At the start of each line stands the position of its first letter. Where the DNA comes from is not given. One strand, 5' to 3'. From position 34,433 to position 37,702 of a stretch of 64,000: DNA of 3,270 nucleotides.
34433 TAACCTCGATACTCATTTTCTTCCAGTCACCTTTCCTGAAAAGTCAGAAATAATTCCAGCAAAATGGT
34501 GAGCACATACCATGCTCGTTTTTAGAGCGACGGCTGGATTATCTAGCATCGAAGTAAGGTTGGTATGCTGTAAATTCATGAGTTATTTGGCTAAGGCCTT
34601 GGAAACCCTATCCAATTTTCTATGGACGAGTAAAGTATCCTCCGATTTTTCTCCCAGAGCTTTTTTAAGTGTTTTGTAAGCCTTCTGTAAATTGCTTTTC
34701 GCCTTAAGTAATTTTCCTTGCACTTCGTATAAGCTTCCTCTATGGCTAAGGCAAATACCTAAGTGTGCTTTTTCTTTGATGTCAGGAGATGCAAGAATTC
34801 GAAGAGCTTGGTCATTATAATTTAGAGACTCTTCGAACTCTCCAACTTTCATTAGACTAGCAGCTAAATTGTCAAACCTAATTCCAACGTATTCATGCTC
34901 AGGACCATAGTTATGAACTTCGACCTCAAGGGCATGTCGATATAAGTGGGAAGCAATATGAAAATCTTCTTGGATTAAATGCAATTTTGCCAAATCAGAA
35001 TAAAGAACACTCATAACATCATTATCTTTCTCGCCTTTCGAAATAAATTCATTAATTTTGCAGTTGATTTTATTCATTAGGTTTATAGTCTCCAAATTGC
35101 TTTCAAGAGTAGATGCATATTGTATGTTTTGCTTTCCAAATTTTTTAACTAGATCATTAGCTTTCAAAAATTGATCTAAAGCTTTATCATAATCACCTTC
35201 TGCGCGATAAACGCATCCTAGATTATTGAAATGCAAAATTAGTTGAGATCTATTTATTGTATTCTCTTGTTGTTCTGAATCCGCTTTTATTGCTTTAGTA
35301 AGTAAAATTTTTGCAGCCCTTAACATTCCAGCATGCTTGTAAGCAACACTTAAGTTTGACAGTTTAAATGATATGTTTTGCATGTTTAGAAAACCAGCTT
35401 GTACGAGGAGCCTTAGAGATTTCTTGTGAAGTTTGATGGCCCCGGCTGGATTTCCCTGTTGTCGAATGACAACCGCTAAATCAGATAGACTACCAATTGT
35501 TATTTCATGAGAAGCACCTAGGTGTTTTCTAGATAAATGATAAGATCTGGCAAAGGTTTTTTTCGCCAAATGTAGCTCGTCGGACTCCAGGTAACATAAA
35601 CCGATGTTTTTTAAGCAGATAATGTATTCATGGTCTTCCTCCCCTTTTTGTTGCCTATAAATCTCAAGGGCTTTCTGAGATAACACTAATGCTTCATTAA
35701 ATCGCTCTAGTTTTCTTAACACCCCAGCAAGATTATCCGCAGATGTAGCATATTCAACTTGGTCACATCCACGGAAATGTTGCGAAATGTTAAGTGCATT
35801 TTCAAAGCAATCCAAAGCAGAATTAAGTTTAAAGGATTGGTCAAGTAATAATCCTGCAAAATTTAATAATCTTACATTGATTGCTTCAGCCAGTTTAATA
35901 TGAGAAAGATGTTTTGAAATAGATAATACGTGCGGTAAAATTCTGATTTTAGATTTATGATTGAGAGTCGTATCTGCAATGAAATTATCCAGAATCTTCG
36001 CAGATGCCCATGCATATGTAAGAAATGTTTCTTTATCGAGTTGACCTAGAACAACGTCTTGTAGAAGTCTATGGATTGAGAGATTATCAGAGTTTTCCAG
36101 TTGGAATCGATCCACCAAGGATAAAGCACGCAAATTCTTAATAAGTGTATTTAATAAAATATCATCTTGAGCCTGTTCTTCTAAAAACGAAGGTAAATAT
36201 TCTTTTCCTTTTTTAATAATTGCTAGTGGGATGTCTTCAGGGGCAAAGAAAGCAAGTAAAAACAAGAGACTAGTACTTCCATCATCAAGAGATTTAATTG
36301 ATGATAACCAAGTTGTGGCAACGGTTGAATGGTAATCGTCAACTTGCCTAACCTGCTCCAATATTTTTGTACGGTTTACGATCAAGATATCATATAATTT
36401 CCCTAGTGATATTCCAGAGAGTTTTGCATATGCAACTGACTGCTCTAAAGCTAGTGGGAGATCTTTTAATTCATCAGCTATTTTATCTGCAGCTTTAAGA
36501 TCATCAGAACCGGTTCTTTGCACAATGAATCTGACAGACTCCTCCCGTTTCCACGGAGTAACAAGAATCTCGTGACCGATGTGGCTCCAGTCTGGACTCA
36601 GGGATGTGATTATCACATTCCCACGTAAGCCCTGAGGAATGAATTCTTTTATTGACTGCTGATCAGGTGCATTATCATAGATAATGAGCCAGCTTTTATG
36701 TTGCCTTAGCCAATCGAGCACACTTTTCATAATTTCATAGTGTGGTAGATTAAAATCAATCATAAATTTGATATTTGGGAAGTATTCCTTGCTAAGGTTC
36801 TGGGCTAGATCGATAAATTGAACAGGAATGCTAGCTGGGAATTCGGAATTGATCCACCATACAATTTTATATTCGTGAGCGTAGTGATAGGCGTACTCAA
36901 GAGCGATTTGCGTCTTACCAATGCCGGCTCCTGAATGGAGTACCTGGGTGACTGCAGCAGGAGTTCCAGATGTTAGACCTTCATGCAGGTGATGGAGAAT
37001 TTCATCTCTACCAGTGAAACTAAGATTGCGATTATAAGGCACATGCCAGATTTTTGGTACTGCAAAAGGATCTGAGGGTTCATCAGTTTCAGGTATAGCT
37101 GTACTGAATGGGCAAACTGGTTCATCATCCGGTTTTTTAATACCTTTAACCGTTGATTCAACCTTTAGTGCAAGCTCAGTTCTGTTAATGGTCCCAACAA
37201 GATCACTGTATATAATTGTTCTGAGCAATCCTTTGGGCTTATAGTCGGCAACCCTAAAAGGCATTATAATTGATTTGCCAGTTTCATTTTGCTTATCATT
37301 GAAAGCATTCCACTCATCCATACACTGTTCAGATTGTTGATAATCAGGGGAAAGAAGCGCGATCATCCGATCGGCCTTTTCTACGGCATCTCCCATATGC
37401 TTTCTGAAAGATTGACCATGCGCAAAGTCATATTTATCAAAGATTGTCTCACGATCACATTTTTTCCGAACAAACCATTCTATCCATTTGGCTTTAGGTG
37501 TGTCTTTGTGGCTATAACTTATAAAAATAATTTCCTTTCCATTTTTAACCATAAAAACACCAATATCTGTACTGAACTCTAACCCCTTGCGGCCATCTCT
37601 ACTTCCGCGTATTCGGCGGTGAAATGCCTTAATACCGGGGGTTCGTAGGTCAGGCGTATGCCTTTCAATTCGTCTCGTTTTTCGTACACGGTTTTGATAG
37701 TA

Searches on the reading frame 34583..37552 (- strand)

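Call 40: search_protein_families(library=pfam, proteins=[window:34583-37552:-], max_evalue=0.001)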
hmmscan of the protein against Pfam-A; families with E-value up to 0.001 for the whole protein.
window:34583-37552:- (989 aa): 12 families
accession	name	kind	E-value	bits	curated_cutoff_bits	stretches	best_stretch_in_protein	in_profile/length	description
PF13424.12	TPR_12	-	4.9e-41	139.2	30.1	4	602-674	3-75/77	Tetratricopeptide repeat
PF13676.11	TIR_2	-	2e-25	90.1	28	1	9-121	1-111/122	TIR domain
PF13374.12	TPR_10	-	3.9e-22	78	27.5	1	602-634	2-34/42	Tetratricopeptide repeat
PF07719.23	TPR_2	-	3.1e-17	61.6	27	0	776-798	5-27/34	Tetratricopeptide repeat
PF00515.34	TPR_1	-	8e-16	57.6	27.8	1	775-798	4-27/34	Tetratricopeptide repeat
PF24885.1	TPR_NPHP3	-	1.1e-15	58.2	100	2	564-677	103-216/239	Nephrocystin-3 TPR domain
PF25000.1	DUF7779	-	8.1e-11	42.5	27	1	419-509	3-94/95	Domain of unknown function (DUF7779)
PF13176.12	TPR_7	-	9.6e-10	38.2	27.9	0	777-797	4-24/36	Tetratricopeptide repeat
PF13181.12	TPR_8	-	1.3e-09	37.9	25.7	0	776-799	5-28/34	Tetratricopeptide repeat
PF17874.7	TPR_MalT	-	7.2e-09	35.8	45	1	577-769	57-241/336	MalT-like TPR region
PF01582.25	TIR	-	1.9e-06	28.2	21.3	1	30-98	26-93/179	TIR domain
PF12968.13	DUF3856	-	0.00025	21.5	27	0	855-920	16-85/143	Domain of Unknown Function (DUF3856)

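Call 89: search_protein_families(library=padloc, proteins=[window:34583-37552:-], max_evalue=0.01)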
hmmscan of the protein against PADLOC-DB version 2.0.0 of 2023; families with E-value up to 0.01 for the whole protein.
window:34583-37552:- (989 aa): 5 families
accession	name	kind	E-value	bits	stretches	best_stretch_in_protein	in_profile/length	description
PDLC03957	bSEFIR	-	2.6e-07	28.8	1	7-72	39-106/412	-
PDLC01169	TPR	-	1.1e-06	26.2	0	557-654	106-199/252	TPR repeats containing protein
PDLC02012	SAVED5--SAVED_TIR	-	9.9e-05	19.6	1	8-80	15-87/404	-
PDLC05062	PDC-S66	-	0.001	16.6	1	9-98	151-239/282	-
PDLC00420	ThsB1|ThsB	-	0.0013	16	1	9-98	4-95/319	TIR-like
